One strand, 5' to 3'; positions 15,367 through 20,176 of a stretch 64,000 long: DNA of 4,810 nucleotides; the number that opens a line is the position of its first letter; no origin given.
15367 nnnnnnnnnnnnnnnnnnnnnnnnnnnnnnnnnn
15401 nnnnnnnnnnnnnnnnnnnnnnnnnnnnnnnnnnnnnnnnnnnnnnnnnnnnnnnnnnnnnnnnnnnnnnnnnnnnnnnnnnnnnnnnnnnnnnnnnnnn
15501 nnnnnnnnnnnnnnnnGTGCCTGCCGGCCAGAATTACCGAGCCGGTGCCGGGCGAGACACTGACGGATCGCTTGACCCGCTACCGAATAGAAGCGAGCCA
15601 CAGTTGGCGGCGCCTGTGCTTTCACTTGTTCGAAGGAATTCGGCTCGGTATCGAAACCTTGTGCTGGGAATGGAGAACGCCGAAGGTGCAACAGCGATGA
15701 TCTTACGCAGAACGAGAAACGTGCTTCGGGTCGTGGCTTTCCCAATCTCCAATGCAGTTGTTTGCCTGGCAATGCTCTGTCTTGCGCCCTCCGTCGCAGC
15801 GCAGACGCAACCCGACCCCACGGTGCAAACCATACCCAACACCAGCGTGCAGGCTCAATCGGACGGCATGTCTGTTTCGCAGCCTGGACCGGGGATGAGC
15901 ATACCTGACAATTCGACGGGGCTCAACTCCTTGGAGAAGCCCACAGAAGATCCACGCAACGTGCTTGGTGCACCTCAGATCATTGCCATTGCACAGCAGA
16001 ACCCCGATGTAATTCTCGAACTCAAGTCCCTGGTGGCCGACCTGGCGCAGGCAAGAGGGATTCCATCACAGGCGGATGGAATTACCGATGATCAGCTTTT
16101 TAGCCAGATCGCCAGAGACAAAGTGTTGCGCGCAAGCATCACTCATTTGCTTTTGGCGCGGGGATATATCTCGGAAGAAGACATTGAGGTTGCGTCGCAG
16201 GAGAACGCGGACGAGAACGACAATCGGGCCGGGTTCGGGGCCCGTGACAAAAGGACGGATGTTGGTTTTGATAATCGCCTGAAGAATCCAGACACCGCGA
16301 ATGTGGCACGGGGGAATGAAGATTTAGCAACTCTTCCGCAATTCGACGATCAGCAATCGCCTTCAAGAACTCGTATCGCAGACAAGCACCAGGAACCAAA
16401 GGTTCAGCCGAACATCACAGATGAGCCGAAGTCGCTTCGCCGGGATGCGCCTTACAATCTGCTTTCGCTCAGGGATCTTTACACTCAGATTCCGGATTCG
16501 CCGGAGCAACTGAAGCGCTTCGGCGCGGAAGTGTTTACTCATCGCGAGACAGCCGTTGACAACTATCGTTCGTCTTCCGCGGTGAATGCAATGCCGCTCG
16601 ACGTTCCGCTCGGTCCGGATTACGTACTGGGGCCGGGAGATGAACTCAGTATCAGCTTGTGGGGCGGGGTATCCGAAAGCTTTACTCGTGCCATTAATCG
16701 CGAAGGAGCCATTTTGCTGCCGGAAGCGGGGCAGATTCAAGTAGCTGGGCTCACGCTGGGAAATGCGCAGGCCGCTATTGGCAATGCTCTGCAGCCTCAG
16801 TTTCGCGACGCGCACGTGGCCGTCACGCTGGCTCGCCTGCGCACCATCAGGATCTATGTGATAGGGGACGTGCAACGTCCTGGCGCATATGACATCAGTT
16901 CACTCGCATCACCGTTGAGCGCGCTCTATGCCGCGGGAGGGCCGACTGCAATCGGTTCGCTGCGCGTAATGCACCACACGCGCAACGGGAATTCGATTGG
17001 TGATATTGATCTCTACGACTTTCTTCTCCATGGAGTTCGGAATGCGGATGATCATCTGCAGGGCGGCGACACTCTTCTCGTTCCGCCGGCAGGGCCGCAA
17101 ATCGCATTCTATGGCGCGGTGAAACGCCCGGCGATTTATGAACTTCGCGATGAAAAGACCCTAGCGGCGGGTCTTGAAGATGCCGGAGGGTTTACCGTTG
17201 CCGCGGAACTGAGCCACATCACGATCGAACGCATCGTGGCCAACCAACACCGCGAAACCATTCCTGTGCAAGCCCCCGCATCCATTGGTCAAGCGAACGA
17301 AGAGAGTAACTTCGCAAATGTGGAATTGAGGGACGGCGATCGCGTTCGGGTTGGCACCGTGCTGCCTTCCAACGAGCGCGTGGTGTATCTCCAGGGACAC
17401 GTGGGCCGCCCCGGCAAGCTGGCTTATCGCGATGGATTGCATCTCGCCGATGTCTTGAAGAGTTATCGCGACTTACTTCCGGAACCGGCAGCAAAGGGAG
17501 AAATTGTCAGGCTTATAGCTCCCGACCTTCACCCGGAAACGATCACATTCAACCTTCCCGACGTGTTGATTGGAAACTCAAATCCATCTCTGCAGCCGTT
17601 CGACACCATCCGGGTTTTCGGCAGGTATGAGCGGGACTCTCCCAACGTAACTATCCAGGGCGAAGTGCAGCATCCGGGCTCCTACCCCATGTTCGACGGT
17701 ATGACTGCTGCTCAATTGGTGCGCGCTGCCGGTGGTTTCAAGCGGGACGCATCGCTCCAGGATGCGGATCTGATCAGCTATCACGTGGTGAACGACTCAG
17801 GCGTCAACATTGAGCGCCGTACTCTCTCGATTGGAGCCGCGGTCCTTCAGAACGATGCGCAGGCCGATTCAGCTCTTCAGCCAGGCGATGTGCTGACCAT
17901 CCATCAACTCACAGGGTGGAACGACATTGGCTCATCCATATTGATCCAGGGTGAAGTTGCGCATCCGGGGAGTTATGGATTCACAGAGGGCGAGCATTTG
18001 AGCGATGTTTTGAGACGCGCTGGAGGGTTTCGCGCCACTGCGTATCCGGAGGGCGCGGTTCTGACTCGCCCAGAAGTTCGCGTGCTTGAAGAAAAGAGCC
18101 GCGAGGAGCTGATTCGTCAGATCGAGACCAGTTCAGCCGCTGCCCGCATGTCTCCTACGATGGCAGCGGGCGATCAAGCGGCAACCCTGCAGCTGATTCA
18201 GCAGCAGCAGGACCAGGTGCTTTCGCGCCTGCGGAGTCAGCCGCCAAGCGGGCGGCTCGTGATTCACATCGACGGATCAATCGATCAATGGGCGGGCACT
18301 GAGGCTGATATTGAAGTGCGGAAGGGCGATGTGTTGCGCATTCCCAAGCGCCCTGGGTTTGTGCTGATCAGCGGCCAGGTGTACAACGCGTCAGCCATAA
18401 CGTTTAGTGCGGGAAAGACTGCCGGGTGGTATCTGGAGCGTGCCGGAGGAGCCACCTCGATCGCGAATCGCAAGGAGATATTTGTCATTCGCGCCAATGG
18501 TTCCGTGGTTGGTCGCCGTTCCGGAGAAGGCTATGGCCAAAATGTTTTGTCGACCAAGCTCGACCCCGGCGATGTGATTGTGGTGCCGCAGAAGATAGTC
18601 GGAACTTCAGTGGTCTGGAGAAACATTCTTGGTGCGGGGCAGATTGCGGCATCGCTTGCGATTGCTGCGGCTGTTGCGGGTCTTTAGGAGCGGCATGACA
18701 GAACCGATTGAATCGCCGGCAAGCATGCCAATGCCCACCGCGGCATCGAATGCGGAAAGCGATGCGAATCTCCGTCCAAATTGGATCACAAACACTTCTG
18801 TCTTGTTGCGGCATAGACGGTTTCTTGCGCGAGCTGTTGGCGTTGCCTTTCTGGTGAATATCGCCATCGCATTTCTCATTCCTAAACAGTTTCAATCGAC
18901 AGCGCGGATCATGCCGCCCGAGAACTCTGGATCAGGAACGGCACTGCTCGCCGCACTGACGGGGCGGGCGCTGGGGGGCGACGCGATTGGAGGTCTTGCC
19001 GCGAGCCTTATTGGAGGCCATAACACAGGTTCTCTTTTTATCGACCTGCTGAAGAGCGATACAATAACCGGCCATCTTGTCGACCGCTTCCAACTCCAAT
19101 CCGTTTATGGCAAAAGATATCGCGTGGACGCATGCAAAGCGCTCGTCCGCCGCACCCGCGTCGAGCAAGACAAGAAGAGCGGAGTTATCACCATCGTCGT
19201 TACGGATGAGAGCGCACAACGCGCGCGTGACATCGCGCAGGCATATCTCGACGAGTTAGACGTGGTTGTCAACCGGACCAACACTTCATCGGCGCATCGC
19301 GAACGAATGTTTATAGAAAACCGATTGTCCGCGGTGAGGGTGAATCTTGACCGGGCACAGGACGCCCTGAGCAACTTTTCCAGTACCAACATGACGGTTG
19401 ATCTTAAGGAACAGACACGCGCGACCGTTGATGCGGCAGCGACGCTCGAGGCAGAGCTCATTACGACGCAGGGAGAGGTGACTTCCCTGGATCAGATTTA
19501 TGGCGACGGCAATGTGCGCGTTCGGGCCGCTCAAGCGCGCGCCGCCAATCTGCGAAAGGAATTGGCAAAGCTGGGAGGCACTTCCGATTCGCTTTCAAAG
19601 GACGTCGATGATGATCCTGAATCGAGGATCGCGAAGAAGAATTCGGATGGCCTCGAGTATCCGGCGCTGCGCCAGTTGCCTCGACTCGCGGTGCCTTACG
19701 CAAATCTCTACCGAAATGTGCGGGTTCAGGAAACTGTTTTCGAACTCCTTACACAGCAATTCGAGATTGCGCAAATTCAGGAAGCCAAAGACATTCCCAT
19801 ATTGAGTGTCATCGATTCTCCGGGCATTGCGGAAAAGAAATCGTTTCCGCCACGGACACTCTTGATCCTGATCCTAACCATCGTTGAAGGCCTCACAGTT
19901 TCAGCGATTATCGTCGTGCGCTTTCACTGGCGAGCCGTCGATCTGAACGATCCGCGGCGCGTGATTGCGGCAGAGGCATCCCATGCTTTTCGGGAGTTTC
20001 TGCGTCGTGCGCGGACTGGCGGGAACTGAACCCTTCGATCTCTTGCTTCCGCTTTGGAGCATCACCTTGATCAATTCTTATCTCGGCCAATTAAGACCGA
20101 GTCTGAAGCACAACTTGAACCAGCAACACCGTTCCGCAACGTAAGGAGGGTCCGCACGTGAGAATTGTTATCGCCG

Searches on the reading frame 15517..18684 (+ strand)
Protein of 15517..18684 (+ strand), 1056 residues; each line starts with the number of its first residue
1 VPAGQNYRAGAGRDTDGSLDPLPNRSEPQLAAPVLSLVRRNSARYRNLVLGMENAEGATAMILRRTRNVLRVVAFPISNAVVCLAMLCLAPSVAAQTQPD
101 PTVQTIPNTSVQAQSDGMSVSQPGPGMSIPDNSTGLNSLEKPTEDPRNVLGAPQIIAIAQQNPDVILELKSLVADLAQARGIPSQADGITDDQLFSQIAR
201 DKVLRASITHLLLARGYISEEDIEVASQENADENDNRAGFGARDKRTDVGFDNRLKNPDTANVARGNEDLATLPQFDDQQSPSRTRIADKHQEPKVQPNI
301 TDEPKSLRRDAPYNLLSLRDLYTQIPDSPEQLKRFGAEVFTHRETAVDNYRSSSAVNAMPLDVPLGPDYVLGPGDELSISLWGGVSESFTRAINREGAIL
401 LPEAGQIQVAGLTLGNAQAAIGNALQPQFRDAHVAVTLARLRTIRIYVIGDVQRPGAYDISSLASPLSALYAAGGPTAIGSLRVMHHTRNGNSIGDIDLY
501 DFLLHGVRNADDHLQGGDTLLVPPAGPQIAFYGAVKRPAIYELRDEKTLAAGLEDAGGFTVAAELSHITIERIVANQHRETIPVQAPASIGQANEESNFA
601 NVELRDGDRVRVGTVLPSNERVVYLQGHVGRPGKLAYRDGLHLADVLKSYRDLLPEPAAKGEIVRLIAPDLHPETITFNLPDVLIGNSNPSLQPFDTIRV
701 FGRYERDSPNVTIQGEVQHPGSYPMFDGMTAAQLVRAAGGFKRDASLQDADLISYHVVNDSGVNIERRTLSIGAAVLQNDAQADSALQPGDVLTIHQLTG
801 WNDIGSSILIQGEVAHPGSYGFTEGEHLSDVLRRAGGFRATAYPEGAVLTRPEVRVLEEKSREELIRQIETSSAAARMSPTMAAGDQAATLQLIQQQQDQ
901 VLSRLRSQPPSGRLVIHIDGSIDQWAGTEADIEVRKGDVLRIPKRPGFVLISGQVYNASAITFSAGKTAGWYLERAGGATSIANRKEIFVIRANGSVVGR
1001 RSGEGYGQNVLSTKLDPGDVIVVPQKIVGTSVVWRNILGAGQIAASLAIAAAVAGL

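Call 7: search_protein_families(library=pfam, proteins=[window:15517-18684:+], max_evalue=0.001)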
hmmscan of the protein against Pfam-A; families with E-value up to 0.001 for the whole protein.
window:15517-18684:+ (1056 aa): 3 families
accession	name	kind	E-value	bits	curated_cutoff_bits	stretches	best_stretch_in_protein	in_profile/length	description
PF10531.15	SLBB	-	1e-41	141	27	3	711-752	2-43/55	SLBB domain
PF22461.2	SLBB_2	-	1e-29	102.9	27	2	711-794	3-78/79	SLBB domain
PF02563.21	Poly_export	-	9.1e-18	64.7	28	1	366-438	4-76/77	Polysaccharide biosynthesis/export protein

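Call 27: search_protein_families(library=ncbifam, proteins=[window:15517-18684:+], max_evalue=0.01)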
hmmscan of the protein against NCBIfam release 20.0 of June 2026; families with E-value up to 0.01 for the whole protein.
window:15517-18684:+ (1056 aa): 5 families
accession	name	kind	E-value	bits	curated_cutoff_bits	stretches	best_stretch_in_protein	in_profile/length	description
TIGR03028.1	EpsE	equivalog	1.8e-35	122.4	262.65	3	368-577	1-213/239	polysaccharide export protein EpsE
TIGR03027.2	pepcterm_export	equivalog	5.1e-34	117.4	180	2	368-523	2-165/169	XrtA/PEP-CTERM system exopolysaccharide export protein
NF011658.0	PRK15078.1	subfamily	1.9e-20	73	333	1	391-577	118-307/380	polysaccharide export protein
NF041843.1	EpsY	equivalog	5.2e-17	61.8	320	1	368-478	52-162/211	exopolysaccharide export protein EpsY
NF045978.1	ComEA_MAG0490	equivalog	1.1e-05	25.2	98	0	529-604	43-119/162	MAG0490 family ComEA-like DNA-binding protein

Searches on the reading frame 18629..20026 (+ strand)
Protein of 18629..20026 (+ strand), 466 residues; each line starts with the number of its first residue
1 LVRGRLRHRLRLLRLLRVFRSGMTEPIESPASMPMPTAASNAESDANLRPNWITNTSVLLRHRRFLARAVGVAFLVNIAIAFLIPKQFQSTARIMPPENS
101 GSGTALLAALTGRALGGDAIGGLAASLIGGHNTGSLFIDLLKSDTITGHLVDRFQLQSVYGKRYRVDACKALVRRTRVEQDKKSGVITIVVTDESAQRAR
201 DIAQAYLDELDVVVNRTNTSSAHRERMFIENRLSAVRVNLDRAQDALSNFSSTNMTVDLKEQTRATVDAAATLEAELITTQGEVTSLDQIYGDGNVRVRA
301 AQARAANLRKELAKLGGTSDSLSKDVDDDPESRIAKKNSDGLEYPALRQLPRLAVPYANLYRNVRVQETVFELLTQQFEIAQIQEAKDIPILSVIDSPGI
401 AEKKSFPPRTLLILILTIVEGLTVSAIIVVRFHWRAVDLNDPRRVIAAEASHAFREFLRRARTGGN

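Call 7: search_protein_families(library=pfam, proteins=[window:18629-20026:+], max_evalue=0.001)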
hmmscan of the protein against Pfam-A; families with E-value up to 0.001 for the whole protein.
window:18629-20026:+ (466 aa): 2 families
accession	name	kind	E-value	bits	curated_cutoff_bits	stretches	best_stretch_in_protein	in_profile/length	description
PF02706.20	Wzz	-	1.5e-05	25.7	25.5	1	57-152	10-89/91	Chain length determinant protein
PF13807.11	GNVR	-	3.7e-05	24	27.7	1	359-429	8-77/82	G-rich domain on putative tyrosine kinase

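Call 27: search_protein_families(library=ncbifam, proteins=[window:18629-20026:+], max_evalue=0.01)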
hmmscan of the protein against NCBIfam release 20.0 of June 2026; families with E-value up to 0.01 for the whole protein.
window:18629-20026:+ (466 aa): 6 families
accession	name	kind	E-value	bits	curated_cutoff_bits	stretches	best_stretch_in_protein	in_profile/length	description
TIGR01010.1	BexC_CtrB_KpsE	subfamily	5e-22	78.5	437.5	1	174-424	120-347/362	polysaccharide export inner-membrane protein, BexC/CtrB/KpsE family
NF008568.0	PRK11519.1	equivalog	1.6e-10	39.8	1068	1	177-324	220-367/720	tyrosine-protein kinase Wzc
TIGR03007.1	pepcterm_ChnLen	equivalog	8.6e-09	34.1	278.85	1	170-284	107-227/498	XrtA system polysaccharide chain length determinant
NF007350.0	PRK09841.1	equivalog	7e-07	27.7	1248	1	157-314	199-357/726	tyrosine-protein kinase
TIGR03017.1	EpsF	equivalog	0.0001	21.2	422.75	1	69-287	20-234/444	chain length determinant protein EpsF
NF011725.0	PRK15178.1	equivalog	0.0037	16.4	905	1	173-310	191-328/434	Vi polysaccharide ABC transporter inner membrane protein VexD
